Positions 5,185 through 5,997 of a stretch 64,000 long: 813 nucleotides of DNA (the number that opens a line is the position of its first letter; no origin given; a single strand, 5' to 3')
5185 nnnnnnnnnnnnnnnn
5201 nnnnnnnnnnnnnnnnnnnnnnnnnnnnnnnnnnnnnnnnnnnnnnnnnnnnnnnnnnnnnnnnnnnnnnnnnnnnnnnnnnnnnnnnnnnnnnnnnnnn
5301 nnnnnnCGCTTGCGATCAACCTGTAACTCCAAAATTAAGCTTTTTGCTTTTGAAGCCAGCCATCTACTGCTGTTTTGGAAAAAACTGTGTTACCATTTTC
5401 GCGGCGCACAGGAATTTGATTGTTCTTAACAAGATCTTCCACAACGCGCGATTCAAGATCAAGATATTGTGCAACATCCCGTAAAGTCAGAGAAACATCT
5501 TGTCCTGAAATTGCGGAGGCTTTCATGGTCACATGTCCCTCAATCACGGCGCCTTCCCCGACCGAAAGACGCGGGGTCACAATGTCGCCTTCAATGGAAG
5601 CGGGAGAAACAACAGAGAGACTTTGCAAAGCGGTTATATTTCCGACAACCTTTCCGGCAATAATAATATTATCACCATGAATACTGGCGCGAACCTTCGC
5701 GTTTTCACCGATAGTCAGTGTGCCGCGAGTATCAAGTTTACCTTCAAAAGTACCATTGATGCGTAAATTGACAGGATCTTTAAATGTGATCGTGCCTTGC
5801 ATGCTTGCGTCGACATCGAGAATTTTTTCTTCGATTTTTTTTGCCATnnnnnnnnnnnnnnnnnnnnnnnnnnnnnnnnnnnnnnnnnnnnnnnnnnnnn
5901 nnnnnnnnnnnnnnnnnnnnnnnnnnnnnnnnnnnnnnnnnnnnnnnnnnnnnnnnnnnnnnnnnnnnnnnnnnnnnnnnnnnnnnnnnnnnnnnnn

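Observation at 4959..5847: Bactofilin fused to an excisionase-type HTH, followed by a membrane-anchored HTH protein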

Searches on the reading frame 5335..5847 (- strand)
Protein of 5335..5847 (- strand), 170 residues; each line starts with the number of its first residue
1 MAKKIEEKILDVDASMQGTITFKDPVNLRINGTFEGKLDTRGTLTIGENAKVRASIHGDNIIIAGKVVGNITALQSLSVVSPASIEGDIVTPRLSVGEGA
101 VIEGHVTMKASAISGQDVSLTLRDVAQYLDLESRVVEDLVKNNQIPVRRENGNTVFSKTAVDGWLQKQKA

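Call 3: search_protein_families(library=pfam, proteins=[window:5335-5847:-], max_evalue=0.1)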
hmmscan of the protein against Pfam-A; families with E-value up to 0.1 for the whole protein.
window:5335-5847:- (170 aa): 5 families
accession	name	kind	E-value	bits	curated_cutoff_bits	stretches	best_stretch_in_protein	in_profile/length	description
PF04519.19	Bactofilin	-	1.1e-23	83.7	27.9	1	9-106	2-97/98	Polymer-forming cytoskeletal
PF12728.13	HTH_17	-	3.9e-07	30.6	27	1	120-168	2-50/51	Helix-turn-helix domain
PF25084.1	LbH_EIF2B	-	0.014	15.9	54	1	45-119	29-104/105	EIF2B subunit epsilon LbH domain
PF21531.3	Rv2175c_wHTH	-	0.036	14.5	27.1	1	119-150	15-47/57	DNA-binding protein Rv2175c, wHTH domain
PF24894.1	Hexapep_GlmU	-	0.038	14.5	23.3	1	48-113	12-77/104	GlmU-like, C-terminal hexapeptide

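Call 4: search_protein_families(library=ncbifam, proteins=[window:5335-5847:-], max_evalue=0.1)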
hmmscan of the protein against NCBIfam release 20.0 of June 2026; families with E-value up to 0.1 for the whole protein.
window:5335-5847:- (170 aa): 7 families
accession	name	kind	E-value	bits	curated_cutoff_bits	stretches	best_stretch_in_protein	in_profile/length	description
NF047737.1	antiphage_MADS1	equivalog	1.6e-05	25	80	1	120-165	4-49/49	methylation-associated defense system helix-turn-helix domain-containing protein MAD1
TIGR01764.1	excise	domain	0.00012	22.3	28.8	1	120-166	2-48/49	excisionase family DNA-binding protein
NF003670.0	PRK05293.1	equivalog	0.002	17.1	470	1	45-115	285-354/382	glucose-1-phosphate adenylyltransferase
NF040481.1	YdcK_fam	equivalog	0.0033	16.4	350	1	65-116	72-123/326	YdcK family protein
TIGR02092.1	glgD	equivalog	0.055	12.5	236.6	1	47-115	283-350/370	glucose-1-phosphate adenylyltransferase subunit GlgD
NF002023.0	PRK00844.1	subfamily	0.095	11.5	458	0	49-114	311-376/408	glucose-1-phosphate adenylyltransferase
TIGR02091.1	glgC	equivalog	0.098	11.7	424.9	0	46-114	288-357/364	glucose-1-phosphate adenylyltransferase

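Call 5: find_homologous_proteins(query=window:5335-5847:-)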
Query window:5335-5847:- (170 aa): 1293 proteins with E <= 0.001 among 1356 candidates; the best 120 are listed.
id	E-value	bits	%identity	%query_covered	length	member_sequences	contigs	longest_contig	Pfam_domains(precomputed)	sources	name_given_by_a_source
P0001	2.3e-94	331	92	100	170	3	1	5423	PF12728.14,PF04519.20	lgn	-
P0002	8.9e-93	326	90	100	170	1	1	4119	PF12728.14,PF04519.20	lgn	-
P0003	4.2e-91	321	90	100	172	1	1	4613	PF12728.14,PF04519.20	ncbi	-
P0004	4.8e-90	317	90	97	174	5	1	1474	PF12728.14,PF04519.20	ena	-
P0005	1.7e-89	316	88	100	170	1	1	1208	PF12728.14,PF04519.20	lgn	-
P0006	1.7e-88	312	88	100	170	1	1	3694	PF12728.14,PF04519.20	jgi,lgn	-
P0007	2.8e-88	312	90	97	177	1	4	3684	PF12728.14,PF04519.20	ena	-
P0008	3.6e-88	311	88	100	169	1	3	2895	PF12728.14,PF04519.20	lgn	-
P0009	4.9e-88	311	87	100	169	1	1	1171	PF12728.14,PF04519.20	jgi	jgi:cytoskeletal protein CcmA (bactofilin family)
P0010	2.1e-87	309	88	100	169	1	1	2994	PF12728.14,PF04519.20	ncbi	-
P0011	6.1e-87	307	86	100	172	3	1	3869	PF12728.14,PF04519.20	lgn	-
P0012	7.2e-87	307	86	100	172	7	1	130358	PF12728.14,PF04519.20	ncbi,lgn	-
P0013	9.8e-87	307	89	97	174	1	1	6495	PF12728.14,PF04519.20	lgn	-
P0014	2.9e-86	305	88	97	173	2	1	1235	PF12728.14,PF04519.20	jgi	jgi:cytoskeletal protein CcmA (bactofilin family)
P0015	3.7e-86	305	86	100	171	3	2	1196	PF12728.14,PF04519.20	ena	-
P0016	9.5e-86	303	86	97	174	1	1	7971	PF12728.14,PF04519.20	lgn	-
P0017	6.8e-85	301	83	100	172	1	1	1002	PF12728.14,PF04519.20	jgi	-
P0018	8.1e-85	300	84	100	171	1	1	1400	PF12728.14,PF04519.20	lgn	-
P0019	2.6e-83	296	90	93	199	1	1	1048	PF12728.14,PF04519.20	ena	-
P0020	6.5e-82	291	83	100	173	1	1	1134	PF12728.14,PF04519.20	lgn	-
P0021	2.3e-81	289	81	97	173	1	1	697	PF12728.14,PF04519.20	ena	-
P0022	3.0e-80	286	84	97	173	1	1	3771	PF12728.14,PF04519.20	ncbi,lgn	-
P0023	2.2e-68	247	69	99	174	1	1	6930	PF12728.14,PF04519.20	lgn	-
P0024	4.6e-68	246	69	100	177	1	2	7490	PF12728.14,PF04519.20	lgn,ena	-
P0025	2.3e-67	244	67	100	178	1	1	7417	PF12728.14,PF04519.20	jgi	-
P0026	3.1e-67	243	68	94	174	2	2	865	PF12728.14,PF04519.20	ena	-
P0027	3.6e-67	243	67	100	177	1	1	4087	PF12728.14,PF04519.20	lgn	-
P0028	5.4e-67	243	69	99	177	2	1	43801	PF12728.14,PF04519.20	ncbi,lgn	-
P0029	1.1e-66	242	67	100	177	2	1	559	PF12728.14,PF04519.20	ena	-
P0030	4.0e-66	240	67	95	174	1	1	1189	PF12728.14,PF04519.20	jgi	jgi:excisionase family DNA binding protein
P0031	4.1e-66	240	66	99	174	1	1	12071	PF12728.14,PF04519.20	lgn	-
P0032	4.7e-66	240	66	99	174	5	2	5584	PF12728.14,PF04519.20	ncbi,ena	-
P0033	5.5e-66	239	66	99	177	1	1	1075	PF12728.14,PF04519.20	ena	-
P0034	5.5e-66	239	65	99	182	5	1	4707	PF12728.14,PF04519.20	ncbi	-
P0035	7.1e-66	239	67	99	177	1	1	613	PF12728.14,PF04519.20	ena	-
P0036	7.4e-66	239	65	95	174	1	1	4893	PF12728.14,PF04519.20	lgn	-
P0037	8.1e-66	239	67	98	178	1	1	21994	PF12728.14,PF04519.20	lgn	-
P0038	9.1e-66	239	66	95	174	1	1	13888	PF12728.14,PF04519.20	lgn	-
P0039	1.0e-65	238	67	100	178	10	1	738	PF12728.14,PF04519.20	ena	-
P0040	1.0e-65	238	66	100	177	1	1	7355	PF12728.14,PF04519.20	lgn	-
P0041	1.0e-65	238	66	95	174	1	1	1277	PF12728.14,PF04519.20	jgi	jgi:excisionase family DNA binding protein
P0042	1.1e-65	238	66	99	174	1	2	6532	PF12728.14,PF04519.20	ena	-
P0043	1.3e-65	238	65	94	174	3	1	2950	PF12728.14,PF04519.20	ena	-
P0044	1.3e-65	238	67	95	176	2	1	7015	PF12728.14,PF04519.20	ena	-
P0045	1.4e-65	238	68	99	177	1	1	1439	PF12728.14,PF04519.20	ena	-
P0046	1.4e-65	238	67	97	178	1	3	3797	PF12728.14,PF04519.20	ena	-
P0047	1.4e-65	238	68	94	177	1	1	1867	PF12728.14,PF04519.20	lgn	-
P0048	1.5e-65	238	67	100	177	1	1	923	PF12728.14,PF04519.20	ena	-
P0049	1.6e-65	238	65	99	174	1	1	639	PF12728.14,PF04519.20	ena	-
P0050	1.7e-65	238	67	94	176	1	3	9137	PF12728.14,PF04519.20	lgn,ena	-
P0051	1.7e-65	238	66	95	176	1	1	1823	PF12728.14,PF04519.20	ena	-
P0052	2.0e-65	238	65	99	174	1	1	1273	PF12728.14,PF04519.20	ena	-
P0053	2.6e-65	237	66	98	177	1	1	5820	PF12728.14,PF04519.20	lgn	-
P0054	3.0e-65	237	65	95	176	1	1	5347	PF12728.14,PF04519.20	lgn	-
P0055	3.1e-65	237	65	99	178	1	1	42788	PF12728.14,PF04519.20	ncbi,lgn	-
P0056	3.6e-65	237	65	94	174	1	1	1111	PF12728.14,PF04519.20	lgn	-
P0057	3.7e-65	237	67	100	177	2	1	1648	PF12728.14,PF04519.20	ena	-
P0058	4.1e-65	236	68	99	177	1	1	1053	PF12728.14,PF04519.20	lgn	-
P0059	4.3e-65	236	64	99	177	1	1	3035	PF12728.14,PF04519.20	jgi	jgi:excisionase family DNA binding protein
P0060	4.4e-65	236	65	95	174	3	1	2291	PF12728.14,PF04519.20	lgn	-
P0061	4.5e-65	236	65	95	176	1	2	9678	PF12728.14,PF04519.20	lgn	-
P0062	4.7e-65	236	66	100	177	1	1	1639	PF12728.14,PF04519.20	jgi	jgi:excisionase family DNA binding protein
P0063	5.0e-65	236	64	100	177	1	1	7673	PF12728.14,PF04519.20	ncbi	-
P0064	5.3e-65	236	66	99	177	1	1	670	PF12728.14,PF04519.20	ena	-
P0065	5.4e-65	236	66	99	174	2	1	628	PF12728.14,PF04519.20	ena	-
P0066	5.7e-65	236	66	97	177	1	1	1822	PF12728.14,PF04519.20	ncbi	-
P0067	7.2e-65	236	66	99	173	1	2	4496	PF12728.14,PF04519.20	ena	-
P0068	7.4e-65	236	66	99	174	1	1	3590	PF12728.14,PF04519.20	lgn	-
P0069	8.8e-65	235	65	99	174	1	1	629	PF12728.14,PF04519.20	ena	-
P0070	8.9e-65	235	68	99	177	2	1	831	PF12728.14,PF04519.20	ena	-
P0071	9.1e-65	235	65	100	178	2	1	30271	PF12728.14,PF04519.20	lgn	-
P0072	1.0e-64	235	64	99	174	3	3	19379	PF12728.14,PF04519.20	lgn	-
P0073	1.1e-64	235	65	94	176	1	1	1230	PF12728.14,PF04519.20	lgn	-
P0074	1.1e-64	235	66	95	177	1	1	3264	PF12728.14,PF04519.20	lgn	-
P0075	1.2e-64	235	66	100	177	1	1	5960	PF12728.14,PF04519.20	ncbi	-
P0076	1.4e-64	235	65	100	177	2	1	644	PF12728.14,PF04519.20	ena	-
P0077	1.5e-64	235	64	100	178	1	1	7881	PF12728.14,PF04519.20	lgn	-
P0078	1.5e-64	235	68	99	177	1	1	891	PF12728.14,PF04519.20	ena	-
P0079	1.6e-64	235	65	99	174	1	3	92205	PF12728.14,PF04519.20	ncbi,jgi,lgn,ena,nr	ncbi:MAG: Polymer-forming cytoskeletal [Candidatus Omnitrophica bacterium ADurb.Bin277]|nr:MAG: Poly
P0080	1.6e-64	235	63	99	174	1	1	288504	PF12728.14,PF04519.20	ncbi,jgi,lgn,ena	-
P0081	1.6e-64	235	69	99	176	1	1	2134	PF12728.14,PF04519.20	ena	-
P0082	1.7e-64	235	64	94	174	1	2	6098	PF12728.14,PF04519.20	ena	-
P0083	1.8e-64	234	65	100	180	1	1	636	PF12728.14,PF04519.20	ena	-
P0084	1.9e-64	234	64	95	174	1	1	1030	PF12728.14,PF04519.20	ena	-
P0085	2.3e-64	234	65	94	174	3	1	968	PF12728.14,PF04519.20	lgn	-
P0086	2.5e-64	234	64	99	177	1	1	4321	PF12728.14,PF04519.20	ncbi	-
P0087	2.7e-64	234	66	95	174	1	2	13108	PF12728.14,PF04519.20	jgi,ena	-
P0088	2.9e-64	234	65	100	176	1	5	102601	PF12728.14,PF04519.20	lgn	-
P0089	2.9e-64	234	66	100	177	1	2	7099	PF12728.14,PF04519.20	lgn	-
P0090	3.1e-64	234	66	99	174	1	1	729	PF12728.14,PF04519.20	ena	-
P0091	3.2e-64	234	67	95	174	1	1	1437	PF12728.14,PF04519.20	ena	-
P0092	3.2e-64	234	64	100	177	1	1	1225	PF12728.14,PF04519.20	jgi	jgi:cytoskeletal protein CcmA (bactofilin family)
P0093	3.4e-64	234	62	99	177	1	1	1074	PF12728.14,PF04519.20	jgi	jgi:excisionase family DNA binding protein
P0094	4.0e-64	233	64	99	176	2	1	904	PF12728.14,PF04519.20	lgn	-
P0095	4.1e-64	233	62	99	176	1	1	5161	PF12728.14,PF04519.20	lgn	-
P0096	4.2e-64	233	63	99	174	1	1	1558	PF12728.14,PF04519.20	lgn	-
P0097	4.5e-64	233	65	98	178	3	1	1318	PF12728.14,PF04519.20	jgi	jgi:excisionase family DNA binding protein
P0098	5.0e-64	233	65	99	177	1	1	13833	PF12728.14,PF04519.20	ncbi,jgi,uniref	ncbi:hypothetical protein LDC_1068 [sediment metagenome]|uniref:Helix-turn-helix domain-containing p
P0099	5.3e-64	233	65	100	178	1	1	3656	PF12728.14,PF04519.20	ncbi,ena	-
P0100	5.6e-64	233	63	100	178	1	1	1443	PF12728.14,PF04519.20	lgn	-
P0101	5.7e-64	233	65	99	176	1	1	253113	PF12728.14,PF04519.20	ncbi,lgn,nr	ncbi:MAG: polymer-forming cytoskeletal protein [Candidatus Omnitrophota bacterium]|nr:polymer-formin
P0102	6.1e-64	233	64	95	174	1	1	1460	PF12728.14,PF04519.20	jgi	jgi:excisionase family DNA binding protein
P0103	6.1e-64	233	65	95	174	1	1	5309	PF12728.14,PF04519.20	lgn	-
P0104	6.7e-64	233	65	100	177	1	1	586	PF12728.14,PF04519.20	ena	-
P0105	6.7e-64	233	65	99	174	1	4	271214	PF12728.14,PF04519.20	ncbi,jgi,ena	-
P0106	6.9e-64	233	65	95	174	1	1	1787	PF12728.14,PF04519.20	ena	-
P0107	6.9e-64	233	62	98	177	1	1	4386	PF12728.14,PF04519.20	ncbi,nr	ncbi:MAG: polymer-forming cytoskeletal protein [Candidatus Omnitrophica bacterium]|nr:polymer-formin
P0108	7.0e-64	233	63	95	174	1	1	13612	PF12728.14,PF04519.20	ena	-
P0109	7.5e-64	232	65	98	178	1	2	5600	PF12728.14,PF04519.20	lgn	-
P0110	7.7e-64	232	62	98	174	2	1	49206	PF12728.14,PF04519.20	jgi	jgi:cytoskeletal protein CcmA (bactofilin family)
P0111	8.0e-64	232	64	95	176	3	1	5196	PF12728.14,PF04519.20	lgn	-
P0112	8.3e-64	232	65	100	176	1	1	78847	PF12728.14,PF04519.20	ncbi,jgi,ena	-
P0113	9.2e-64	232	64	99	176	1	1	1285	PF12728.14,PF04519.20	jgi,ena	-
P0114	9.7e-64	232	68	94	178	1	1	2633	PF12728.14,PF04519.20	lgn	-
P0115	9.8e-64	232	65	95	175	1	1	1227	PF12728.14,PF04519.20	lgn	-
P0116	1.2e-63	232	66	97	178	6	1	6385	PF12728.14,PF04519.20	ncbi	-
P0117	1.3e-63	232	65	95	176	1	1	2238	PF12728.14,PF04519.20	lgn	-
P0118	1.4e-63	232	65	99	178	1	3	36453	PF12728.14,PF04519.20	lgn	-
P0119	1.4e-63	232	67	100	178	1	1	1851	PF12728.14,PF04519.20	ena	-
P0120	1.5e-63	231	64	99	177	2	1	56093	PF12728.14,PF04519.20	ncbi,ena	-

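Call 8: find_related_loci(query=A1, collection=genome_contigs, flank=5000)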
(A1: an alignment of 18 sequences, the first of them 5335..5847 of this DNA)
Query A1 (170 aa) in genome_contigs; peptide patterns used: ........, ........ (x = any residue, [..] = any of these).
431 stretches matched a pattern; 404 encode a relative of the query (tblastn E <= 1e-3); the best 80 are kept; 80 distinct loci.
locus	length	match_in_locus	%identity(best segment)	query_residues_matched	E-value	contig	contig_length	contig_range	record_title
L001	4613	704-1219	90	1-170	5e-101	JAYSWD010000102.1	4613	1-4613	MAG: Candidatus Omnitrophota bacterium isolate GFS_12873 GFS_12873_101, whole genome shotgun sequence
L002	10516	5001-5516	86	1-170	2e-95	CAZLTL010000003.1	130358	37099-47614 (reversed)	MAG TPA_asm: uncultured bacterium isolate SRP300315_co1_21 genome assembly, contig: NODE_59_length_130358_cov_9.828699,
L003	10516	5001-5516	85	1-170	5e-94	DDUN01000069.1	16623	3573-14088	MAG TPA_asm: Candidatus Omnitrophica bacterium UBA2337 UBA2337_contig_11901, whole genome shotgun sequence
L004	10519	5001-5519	65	1-169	7e-74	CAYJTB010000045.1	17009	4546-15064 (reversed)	MAG TPA_asm: uncultured bacterium isolate ERP125453_co1_402 genome assembly, contig: NODE_3441_length_17009_cov_8.927510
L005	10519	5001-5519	67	1-168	3e-73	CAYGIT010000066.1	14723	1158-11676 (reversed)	MAG TPA_asm: uncultured bacterium isolate ERP113451_co3_34 genome assembly, contig: NODE_3167_length_14723_cov_6.020794,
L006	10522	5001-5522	65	1-168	5e-73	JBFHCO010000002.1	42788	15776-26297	MAG: Candidatus Omnitrophota bacterium isolate Mix_sand06.2021.04.Z.81 k141_3659647_length_42788_cov_11.9275, whole geno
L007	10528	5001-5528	66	1-170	2e-72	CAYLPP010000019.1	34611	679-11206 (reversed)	MAG TPA_asm: uncultured bacterium isolate SRP342105_co1_308 genome assembly, contig: NODE_1588_length_34611_cov_9.403461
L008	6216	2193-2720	65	1-170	3e-72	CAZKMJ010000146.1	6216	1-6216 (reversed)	MAG TPA_asm: uncultured bacterium isolate SRP342105_co1_334 genome assembly, contig: NODE_17904_length_6216_cov_4.460315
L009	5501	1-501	66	6-170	5e-72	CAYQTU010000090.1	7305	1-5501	MAG TPA_asm: uncultured bacterium isolate binchicken_co117_27 genome assembly, contig: NODE_17560_length_7305_cov_4.8833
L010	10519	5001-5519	65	1-168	6e-72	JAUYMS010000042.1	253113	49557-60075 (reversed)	MAG: Candidatus Omnitrophota bacterium isolate C24_metabat.bin.98 C24_k141_818438, whole genome shotgun sequence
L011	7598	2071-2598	64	1-170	4e-72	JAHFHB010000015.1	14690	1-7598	MAG: Candidatus Omnitrophota bacterium isolate nzgw329 NODE_5970_length_14691_cov_2.303569, whole genome shotgun sequenc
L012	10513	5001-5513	65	1-169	4e-72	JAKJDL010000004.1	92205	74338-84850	MAG: Candidatus Omnitrophota bacterium isolate UR.bin134 NODE_4_length_92205_cov_4.169297, whole genome shotgun sequence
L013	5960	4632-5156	66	1-170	9e-72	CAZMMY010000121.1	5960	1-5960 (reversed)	MAG TPA_asm: uncultured bacterium isolate SRP342105_co1_337 genome assembly, contig: NODE_18982_length_5960_cov_3.415241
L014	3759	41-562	63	1-168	1e-71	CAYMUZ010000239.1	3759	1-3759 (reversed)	MAG TPA_asm: uncultured bacterium isolate binchicken_co203_628 genome assembly, contig: k141_4430934, whole genome shotg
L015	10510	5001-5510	64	3-170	4e-71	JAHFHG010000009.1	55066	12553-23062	MAG: Candidatus Omnitrophota bacterium isolate nzgw333 NODE_337_length_55067_cov_5.098588, whole genome shotgun sequence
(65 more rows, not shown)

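Call 10: find_encoding_contigs(protein=P0080, flank=8000, max_places=2)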
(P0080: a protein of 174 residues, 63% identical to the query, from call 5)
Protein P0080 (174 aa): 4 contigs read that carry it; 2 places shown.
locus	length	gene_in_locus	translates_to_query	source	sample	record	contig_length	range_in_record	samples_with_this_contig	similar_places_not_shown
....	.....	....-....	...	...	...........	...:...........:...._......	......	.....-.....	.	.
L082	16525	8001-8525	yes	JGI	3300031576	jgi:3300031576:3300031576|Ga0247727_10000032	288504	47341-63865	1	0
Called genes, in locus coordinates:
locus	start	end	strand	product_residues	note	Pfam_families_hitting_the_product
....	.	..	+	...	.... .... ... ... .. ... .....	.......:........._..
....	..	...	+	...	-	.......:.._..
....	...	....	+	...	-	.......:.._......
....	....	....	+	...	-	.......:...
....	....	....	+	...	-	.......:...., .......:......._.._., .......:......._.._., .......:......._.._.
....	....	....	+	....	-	-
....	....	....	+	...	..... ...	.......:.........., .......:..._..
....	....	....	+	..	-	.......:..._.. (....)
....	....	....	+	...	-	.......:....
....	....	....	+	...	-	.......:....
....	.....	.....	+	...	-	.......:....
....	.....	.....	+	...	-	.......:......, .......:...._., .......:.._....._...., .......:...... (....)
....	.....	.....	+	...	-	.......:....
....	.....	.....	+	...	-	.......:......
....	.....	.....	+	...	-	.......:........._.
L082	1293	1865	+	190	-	PF01765:RRF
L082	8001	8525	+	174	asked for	PF04519:Bactofilin, PF12728:HTH_17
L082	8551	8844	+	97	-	PF12728:HTH_17 (weak)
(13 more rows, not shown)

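Call 18: search_solved_structures(query=window:5335-5847:-, max_evalue=1, show_alignments=3)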
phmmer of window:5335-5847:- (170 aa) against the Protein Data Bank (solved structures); distinct sequences matched with E-value up to 1: 7.
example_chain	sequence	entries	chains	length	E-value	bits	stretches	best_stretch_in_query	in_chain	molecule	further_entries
2n3d_A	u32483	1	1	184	6.8e-08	36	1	8-105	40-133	Bactofilin A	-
6ria_A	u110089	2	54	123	0.024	18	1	13-105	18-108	bactofilin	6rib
4pfb_A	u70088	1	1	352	0.032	17.6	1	4-65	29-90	C4-dicarboxylate-binding protein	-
9r2h_A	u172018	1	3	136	0.33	14.3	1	9-95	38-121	Isoform Tau-D of Microtubule-associated protein tau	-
7lvp_A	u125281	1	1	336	0.37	14.2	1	30-95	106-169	AIR synthase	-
1cli_A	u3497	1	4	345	0.48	13.8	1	24-119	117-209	PROTEIN (PHOSPHORIBOSYL-AMINOIMIDAZOLE SYNTHETASE)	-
9jzw_A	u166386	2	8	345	0.48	13.8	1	24-119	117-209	Phosphoribosylformylglycinamidine cyclo-ligase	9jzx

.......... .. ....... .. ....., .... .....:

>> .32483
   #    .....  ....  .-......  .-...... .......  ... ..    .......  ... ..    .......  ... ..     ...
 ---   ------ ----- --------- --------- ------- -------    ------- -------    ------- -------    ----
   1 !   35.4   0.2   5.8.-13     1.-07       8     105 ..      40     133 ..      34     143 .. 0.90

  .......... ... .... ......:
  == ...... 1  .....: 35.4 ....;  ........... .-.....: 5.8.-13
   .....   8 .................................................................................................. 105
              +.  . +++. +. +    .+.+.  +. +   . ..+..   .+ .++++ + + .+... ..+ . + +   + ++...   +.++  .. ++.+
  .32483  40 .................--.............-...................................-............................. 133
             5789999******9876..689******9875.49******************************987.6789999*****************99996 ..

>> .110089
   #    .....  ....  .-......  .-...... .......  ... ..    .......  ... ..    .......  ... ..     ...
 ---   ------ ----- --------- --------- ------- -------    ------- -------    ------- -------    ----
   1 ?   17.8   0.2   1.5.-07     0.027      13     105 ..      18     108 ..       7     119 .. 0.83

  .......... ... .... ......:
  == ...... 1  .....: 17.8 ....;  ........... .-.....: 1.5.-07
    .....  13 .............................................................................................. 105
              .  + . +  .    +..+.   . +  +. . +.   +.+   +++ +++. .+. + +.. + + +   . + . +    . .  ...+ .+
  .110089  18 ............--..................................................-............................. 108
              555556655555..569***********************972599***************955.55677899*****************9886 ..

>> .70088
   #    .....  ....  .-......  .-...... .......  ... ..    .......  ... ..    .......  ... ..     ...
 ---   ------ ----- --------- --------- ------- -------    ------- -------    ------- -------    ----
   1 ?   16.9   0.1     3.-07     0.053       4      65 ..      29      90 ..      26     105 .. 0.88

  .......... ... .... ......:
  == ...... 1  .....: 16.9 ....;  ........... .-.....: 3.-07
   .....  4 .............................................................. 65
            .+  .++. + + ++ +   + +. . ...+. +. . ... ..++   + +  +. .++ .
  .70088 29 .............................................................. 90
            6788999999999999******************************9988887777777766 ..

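Call 23: predict_structure(alignment_id=A1)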
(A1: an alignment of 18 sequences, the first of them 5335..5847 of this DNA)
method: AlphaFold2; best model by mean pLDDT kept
length: 170 residues; sequences in the alignment: 18
mean_pLDDT: 84.8   pTM: 0.60
mean pLDDT of the five models: 84.8, 83.8, 83.4, 81.8, 69.7
residues with pLDDT >= 90: 84; 70-90: 62; 50-70: 15; < 50: 9
segments of 3 or more residues with pLDDT < 50: 1-5, 113-115
pLDDT, mean of each block of 10 residues (from residue 1): 48 73 85 91 91 94 97 95 95 91 88 60 89 91 88 85 81
secondary structure, 60 per line:
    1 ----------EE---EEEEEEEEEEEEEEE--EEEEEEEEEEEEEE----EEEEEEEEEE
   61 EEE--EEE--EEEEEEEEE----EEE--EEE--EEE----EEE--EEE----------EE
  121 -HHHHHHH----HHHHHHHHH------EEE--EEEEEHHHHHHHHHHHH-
elements in order: E16-30 E33-46 E51-63 E66-68 E71-79 E84-86 E89-91 E94-96 E101-103 E106-108 H122-128 H133-141 E148-150 E153-157 H158-169
